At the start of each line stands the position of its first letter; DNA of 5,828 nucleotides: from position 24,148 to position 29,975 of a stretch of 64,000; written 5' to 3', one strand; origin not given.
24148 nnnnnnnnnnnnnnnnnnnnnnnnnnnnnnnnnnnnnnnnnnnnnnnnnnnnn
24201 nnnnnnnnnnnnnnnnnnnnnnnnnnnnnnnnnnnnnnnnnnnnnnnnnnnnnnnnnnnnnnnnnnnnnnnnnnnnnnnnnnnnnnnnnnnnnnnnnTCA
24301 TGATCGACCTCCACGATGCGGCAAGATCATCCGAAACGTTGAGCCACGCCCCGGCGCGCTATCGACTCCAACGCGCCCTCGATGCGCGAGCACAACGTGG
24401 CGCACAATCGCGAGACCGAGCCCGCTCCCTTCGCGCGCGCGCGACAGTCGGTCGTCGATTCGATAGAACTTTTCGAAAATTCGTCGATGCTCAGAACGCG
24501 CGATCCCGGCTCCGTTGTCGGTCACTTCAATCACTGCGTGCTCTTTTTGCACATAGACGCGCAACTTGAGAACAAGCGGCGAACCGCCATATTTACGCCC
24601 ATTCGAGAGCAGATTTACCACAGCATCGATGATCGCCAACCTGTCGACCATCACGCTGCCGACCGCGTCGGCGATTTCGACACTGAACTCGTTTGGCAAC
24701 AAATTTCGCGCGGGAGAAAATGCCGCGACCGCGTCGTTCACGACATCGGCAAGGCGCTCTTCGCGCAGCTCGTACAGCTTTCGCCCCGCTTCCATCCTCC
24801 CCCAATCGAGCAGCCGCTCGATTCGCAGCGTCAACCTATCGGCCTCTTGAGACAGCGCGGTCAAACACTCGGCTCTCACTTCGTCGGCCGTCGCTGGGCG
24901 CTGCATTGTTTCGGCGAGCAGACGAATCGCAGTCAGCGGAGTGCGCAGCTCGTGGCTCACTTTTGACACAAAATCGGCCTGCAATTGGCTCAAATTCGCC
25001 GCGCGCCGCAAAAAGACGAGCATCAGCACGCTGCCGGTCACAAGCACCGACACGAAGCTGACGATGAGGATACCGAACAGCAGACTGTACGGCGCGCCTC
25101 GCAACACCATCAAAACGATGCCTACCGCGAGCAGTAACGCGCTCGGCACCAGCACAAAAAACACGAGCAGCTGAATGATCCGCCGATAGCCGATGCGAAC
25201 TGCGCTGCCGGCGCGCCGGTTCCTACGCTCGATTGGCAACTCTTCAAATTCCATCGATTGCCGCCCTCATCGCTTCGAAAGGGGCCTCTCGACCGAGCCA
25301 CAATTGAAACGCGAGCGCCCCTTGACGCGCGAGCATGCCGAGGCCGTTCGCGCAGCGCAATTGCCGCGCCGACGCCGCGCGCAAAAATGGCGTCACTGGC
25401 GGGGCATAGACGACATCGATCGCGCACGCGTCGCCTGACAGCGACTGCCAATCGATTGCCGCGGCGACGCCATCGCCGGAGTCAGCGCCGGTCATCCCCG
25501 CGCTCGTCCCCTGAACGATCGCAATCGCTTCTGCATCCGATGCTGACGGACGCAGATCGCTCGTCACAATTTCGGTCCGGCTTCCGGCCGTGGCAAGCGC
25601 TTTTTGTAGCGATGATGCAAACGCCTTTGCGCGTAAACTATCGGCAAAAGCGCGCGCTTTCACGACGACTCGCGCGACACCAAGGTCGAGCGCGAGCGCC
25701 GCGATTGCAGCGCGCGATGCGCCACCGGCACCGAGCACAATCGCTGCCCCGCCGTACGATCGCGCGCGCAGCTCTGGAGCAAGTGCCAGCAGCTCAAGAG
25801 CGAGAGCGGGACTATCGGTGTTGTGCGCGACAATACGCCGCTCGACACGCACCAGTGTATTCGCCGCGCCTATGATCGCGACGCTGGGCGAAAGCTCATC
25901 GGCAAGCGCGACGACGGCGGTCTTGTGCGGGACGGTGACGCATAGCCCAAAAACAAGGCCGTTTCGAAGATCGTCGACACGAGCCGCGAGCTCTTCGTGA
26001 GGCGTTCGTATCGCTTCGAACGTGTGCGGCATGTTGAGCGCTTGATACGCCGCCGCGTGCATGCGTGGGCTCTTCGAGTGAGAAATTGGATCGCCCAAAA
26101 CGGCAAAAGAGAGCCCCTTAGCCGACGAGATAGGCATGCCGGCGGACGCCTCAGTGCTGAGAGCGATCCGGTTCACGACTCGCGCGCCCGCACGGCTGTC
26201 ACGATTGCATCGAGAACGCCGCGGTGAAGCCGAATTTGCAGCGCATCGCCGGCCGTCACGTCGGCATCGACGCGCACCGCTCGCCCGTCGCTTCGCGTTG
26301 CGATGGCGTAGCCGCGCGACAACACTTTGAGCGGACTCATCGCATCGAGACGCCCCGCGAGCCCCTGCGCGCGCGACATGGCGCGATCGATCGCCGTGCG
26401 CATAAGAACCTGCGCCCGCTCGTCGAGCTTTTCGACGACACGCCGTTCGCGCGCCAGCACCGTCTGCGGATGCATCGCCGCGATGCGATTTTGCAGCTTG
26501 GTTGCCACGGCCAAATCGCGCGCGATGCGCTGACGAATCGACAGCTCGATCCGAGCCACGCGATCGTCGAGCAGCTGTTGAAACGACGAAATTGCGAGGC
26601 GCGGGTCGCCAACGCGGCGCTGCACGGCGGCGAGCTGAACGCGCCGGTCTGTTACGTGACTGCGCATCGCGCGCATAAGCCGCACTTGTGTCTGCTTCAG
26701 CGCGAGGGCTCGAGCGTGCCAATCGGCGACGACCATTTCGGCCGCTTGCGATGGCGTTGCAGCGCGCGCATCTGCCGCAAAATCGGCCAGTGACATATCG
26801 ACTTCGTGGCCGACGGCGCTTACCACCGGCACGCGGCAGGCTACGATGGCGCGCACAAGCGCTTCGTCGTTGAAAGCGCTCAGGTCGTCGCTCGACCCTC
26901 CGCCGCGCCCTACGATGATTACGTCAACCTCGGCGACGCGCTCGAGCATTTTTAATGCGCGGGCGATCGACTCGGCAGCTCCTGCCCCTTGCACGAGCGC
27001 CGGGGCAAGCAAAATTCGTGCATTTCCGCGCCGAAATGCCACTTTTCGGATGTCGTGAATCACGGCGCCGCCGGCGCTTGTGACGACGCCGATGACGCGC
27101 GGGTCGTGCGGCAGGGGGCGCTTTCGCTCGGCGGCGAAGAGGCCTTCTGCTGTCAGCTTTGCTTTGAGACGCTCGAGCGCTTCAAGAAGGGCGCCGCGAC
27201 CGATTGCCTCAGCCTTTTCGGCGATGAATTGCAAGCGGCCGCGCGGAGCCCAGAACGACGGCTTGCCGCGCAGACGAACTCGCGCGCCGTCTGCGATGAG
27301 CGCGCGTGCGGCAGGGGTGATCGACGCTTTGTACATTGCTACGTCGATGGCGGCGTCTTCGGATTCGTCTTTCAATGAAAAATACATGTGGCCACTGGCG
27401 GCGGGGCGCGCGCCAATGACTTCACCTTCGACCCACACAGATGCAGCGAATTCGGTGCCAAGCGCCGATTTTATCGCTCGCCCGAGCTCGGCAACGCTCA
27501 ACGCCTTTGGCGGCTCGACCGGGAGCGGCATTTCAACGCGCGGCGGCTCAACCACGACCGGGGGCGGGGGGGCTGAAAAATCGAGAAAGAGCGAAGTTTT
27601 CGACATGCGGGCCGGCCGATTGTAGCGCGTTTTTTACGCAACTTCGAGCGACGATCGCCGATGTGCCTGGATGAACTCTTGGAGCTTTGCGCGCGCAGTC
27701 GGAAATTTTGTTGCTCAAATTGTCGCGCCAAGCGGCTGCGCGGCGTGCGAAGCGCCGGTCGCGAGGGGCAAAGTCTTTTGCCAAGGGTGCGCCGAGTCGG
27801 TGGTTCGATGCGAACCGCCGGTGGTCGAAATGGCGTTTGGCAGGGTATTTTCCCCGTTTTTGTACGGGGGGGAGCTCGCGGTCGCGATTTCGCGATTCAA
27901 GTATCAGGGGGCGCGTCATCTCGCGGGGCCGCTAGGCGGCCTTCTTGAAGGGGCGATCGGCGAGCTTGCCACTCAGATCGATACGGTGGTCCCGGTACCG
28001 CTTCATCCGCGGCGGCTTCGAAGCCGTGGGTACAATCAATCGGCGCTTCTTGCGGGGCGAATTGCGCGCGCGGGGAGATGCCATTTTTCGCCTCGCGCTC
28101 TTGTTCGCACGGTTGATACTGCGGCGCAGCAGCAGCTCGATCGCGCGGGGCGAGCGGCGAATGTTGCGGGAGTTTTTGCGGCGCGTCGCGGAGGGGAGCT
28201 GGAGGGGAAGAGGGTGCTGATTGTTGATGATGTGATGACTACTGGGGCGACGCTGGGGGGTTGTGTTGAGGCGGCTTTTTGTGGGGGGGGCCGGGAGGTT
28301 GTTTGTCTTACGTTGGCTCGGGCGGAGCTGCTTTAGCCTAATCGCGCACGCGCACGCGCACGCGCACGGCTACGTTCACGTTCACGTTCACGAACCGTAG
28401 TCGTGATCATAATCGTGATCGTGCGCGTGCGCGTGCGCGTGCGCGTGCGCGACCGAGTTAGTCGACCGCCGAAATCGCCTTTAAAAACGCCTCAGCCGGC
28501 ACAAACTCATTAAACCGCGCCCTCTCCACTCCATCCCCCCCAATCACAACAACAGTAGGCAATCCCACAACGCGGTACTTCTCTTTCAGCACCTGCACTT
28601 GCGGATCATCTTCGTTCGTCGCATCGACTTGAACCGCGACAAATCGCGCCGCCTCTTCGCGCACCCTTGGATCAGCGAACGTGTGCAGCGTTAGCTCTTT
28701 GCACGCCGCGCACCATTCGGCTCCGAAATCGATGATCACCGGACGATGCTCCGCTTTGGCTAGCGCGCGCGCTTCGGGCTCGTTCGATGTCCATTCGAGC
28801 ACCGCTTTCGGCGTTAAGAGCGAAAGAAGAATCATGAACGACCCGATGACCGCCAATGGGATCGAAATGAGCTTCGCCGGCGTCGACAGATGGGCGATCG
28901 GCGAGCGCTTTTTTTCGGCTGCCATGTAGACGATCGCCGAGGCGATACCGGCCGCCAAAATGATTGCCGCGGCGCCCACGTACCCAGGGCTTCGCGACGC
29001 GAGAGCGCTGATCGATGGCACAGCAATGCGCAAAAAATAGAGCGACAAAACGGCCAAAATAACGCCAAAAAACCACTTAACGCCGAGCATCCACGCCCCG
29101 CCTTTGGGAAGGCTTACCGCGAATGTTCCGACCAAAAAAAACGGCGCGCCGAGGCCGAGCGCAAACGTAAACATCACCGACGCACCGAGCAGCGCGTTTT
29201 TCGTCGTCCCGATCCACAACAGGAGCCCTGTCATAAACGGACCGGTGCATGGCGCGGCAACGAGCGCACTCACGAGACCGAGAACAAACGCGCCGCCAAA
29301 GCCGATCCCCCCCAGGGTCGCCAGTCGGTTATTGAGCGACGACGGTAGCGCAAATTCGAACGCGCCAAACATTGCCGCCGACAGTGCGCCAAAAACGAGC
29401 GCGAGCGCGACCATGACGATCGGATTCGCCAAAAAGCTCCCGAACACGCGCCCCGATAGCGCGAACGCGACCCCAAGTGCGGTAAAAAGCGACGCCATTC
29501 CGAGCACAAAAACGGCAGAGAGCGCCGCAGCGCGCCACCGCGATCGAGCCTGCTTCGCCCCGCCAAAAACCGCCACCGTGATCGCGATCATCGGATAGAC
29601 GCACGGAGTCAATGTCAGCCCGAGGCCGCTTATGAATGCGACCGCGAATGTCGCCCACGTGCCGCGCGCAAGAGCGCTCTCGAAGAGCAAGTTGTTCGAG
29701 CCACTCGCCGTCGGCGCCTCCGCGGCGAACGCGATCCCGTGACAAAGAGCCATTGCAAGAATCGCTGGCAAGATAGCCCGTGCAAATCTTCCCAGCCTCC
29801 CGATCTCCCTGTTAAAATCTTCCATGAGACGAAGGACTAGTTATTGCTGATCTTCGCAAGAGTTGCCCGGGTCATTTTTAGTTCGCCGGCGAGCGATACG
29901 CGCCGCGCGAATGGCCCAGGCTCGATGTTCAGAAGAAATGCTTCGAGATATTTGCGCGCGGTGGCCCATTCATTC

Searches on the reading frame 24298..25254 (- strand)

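Call 28: search_protein_families(library=pfam, proteins=[window:24298-25254:-], max_evalue=0.001)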
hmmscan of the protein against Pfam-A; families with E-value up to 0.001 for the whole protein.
window:24298-25254:- (318 aa): 2 families
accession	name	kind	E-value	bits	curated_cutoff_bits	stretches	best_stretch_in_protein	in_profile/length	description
PF02518.31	HATPase_c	-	5.5e-24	85.2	26.4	1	204-313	2-109/111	Histidine kinase-, DNA gyrase B-, and HSP90-like ATPase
PF00512.31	HisKA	-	2.7e-16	59.8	26.9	1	92-157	2-66/66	His Kinase A (phospho-acceptor) domain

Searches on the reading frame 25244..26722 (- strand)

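Call 28: search_protein_families(library=pfam, proteins=[window:25244-26722:-], max_evalue=0.001)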
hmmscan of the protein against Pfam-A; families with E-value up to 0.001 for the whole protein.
window:25244-26722:- (492 aa): 2 families
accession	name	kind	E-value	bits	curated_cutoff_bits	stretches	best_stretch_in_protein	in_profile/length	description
PF08501.16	Shikimate_dh_N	-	1.4e-23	83.4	27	1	208-290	1-83/83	Shikimate dehydrogenase substrate binding domain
PF18317.6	SDH_C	-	1.3e-12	47.6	25.8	1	460-489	1-30/31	Shikimate 5'-dehydrogenase C-terminal domain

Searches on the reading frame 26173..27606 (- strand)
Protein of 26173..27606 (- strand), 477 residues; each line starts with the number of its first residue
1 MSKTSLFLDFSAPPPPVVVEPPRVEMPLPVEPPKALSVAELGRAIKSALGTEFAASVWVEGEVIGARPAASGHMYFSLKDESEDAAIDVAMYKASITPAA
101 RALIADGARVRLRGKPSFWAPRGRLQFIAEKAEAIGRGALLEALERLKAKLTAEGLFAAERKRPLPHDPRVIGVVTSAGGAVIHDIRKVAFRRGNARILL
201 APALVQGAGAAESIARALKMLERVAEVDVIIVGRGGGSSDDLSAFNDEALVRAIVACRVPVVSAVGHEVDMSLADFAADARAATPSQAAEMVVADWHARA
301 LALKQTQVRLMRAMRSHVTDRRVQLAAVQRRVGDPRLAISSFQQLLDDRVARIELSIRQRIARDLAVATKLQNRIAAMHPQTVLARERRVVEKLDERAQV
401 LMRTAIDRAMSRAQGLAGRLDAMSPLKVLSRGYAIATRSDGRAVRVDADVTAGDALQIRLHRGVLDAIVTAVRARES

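Call 28: search_protein_families(library=pfam, proteins=[window:26173-27606:-], max_evalue=0.001)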
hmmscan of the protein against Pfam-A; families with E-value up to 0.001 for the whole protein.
window:26173-27606:- (477 aa): 3 families
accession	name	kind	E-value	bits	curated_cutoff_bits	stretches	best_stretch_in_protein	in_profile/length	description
PF02601.20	Exonuc_VII_L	-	2.2e-91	307.1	35.9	1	156-467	1-314/315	Exonuclease VII, large subunit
PF13742.12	tRNA_anti_2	-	3e-22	79.1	27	1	36-131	1-93/95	OB-fold nucleic acid binding domain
PF01336.31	tRNA_anti-codon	-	4.3e-07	30.2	27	1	57-133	1-73/75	OB-fold nucleic acid binding domain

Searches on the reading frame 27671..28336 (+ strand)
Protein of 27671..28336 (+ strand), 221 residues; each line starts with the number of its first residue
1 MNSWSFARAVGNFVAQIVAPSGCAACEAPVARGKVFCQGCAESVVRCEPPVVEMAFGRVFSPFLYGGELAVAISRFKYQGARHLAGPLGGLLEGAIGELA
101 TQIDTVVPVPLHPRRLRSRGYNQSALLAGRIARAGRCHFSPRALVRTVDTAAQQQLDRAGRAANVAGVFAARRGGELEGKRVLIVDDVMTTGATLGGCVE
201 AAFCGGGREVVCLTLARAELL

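Call 28: search_protein_families(library=pfam, proteins=[window:27671-28336:+], max_evalue=0.001)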
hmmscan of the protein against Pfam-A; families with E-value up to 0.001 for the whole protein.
window:27671-28336:+ (221 aa): 2 families
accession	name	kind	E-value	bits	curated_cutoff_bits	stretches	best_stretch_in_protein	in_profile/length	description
PF00156.33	Pribosyltran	-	1.3e-06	28.2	26.3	1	163-201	79-109/158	Phosphoribosyl transferase domain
PF18912.6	DZR_2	-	0.00041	20.6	27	1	15-50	2-37/56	Double zinc ribbon domain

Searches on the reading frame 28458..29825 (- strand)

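Call 28: search_protein_families(library=pfam, proteins=[window:28458-29825:-], max_evalue=0.001)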
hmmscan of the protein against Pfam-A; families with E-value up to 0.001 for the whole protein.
window:28458-29825:- (455 aa): 7 families
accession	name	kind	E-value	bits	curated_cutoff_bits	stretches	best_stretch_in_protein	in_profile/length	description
PF02683.22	DsbD_TM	-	5.3e-48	163.6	27.1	1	57-265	2-215/219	Cytochrome C biogenesis protein transmembrane domain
PF13899.12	Thioredoxin_7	-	6.1e-13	49.2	27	1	344-428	1-81/83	Thioredoxin-like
PF13098.12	Thioredoxin_2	-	5e-11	43.3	27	1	356-450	1-103/104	Thioredoxin-like domain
PF00085.26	Thioredoxin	-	6.8e-08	32.9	23.5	1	356-451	15-101/103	Thioredoxin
PF03190.21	Thioredox_DsbH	-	4e-07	30.6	27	1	343-411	20-87/163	Protein of unknown function, DUF255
PF13386.12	DsbD_2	-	0.00011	22.5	24.9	1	63-261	2-197/199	Cytochrome C biogenesis protein transmembrane region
PF13905.12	Thioredoxin_8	-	0.0002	22.1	27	0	406-432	66-92/94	Thioredoxin-like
